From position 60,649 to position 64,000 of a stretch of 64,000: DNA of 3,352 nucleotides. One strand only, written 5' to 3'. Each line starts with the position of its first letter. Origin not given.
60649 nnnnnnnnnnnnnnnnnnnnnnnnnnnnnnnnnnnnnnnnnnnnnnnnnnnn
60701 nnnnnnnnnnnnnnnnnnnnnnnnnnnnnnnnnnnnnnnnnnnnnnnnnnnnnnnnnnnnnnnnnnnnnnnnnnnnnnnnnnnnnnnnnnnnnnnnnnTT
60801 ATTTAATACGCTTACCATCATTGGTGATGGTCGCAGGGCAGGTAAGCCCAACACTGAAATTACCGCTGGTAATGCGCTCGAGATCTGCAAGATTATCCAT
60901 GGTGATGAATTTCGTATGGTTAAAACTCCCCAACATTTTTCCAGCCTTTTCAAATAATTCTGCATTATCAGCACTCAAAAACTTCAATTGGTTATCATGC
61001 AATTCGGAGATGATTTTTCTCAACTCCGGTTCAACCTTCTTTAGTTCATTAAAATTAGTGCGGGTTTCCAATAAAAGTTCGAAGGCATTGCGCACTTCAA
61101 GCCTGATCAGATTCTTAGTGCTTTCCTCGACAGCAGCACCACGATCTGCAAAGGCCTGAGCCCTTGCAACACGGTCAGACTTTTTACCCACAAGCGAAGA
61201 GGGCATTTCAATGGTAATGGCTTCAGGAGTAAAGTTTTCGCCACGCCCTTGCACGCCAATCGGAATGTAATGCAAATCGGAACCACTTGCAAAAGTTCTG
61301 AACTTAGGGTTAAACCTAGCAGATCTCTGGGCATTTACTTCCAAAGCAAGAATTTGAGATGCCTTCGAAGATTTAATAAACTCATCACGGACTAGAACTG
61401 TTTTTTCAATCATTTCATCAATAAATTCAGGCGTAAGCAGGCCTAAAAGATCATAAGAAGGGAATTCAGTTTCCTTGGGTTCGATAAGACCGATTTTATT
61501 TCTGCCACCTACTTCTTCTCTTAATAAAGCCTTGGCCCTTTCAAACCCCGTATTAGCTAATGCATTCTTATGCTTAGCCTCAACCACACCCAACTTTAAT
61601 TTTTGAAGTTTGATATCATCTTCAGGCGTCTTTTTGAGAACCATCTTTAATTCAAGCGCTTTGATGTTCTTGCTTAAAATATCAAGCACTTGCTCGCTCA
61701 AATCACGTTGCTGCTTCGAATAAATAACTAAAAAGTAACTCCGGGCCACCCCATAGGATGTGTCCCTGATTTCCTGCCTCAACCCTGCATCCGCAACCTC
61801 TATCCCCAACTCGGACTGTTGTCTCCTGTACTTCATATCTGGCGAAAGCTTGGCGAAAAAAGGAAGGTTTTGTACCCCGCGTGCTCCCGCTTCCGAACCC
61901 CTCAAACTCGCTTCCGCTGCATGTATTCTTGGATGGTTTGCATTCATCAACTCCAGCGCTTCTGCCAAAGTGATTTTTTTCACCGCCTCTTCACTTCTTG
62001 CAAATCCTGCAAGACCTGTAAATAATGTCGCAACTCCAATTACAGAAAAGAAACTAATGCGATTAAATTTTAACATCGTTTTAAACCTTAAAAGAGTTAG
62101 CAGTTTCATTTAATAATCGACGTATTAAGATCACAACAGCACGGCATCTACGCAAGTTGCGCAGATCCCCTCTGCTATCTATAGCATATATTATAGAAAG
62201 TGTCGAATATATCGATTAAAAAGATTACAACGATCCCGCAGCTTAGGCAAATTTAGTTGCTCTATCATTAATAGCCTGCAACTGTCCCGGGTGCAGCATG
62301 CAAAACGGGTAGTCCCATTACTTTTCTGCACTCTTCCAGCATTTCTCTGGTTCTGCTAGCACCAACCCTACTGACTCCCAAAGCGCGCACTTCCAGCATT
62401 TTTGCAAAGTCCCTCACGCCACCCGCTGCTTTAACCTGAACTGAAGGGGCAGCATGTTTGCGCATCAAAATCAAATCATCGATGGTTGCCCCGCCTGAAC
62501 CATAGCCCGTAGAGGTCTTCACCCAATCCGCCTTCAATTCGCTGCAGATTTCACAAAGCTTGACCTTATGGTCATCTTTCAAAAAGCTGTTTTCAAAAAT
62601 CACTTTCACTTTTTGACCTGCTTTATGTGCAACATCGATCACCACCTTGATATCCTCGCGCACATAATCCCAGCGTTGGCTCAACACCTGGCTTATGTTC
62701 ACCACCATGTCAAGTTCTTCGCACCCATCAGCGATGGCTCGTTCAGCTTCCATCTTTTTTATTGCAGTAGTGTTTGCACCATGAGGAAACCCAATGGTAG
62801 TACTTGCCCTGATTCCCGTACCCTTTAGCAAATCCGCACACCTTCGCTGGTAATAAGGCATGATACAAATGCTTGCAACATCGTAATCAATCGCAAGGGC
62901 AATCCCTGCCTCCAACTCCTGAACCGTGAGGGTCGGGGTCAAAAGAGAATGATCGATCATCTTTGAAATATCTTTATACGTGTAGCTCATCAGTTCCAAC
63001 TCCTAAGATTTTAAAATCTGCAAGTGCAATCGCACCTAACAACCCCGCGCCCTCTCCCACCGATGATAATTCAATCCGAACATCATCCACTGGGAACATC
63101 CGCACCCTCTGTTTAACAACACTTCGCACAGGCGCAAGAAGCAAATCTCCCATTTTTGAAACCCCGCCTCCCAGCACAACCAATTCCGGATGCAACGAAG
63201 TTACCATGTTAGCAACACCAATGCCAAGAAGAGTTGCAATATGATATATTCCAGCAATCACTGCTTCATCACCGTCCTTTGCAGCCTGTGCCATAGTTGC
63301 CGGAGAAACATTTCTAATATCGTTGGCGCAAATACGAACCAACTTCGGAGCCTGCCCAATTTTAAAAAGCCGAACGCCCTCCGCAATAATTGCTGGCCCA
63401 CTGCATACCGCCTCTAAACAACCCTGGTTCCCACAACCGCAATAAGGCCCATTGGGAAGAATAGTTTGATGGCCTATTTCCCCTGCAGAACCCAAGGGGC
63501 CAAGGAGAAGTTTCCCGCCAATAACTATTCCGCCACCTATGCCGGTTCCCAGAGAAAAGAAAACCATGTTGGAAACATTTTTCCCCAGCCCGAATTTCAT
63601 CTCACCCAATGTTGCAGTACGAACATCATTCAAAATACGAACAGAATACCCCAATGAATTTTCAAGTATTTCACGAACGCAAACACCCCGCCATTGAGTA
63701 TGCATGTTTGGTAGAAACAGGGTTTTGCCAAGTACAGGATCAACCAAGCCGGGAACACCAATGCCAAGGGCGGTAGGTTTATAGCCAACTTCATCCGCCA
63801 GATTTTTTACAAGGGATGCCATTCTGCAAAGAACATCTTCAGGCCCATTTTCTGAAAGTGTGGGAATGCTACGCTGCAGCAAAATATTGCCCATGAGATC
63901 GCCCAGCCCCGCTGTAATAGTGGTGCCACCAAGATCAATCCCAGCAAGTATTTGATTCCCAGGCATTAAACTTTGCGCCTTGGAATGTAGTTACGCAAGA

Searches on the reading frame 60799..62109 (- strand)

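Call 48: search_protein_families(library=pfam, proteins=[window:60799-62109:-], max_evalue=0.001)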
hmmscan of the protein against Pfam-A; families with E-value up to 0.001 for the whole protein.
window:60799-62109:- (436 aa): 1 family
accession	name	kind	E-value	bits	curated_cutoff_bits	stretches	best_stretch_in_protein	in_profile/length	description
PF02321.23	OEP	-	4e-10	40.3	22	1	243-366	14-136/187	Outer membrane efflux protein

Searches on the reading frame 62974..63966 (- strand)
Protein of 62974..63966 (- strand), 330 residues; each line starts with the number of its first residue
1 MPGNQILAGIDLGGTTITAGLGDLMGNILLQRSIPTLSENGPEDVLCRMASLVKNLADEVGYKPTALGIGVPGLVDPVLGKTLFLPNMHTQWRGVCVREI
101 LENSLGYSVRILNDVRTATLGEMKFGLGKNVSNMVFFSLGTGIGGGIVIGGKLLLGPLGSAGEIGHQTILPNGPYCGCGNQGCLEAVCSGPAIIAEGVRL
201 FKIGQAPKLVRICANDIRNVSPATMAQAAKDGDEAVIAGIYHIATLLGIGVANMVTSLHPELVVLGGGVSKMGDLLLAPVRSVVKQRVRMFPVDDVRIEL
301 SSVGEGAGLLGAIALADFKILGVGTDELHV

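Call 48: search_protein_families(library=pfam, proteins=[window:62974-63966:-], max_evalue=0.001)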
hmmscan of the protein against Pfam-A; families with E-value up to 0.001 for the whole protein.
window:62974-63966:- (330 aa): 1 family
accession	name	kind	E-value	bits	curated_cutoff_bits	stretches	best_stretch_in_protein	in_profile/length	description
PF00480.26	ROK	-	5.1e-67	226.9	22.9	1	8-316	2-291/294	ROK family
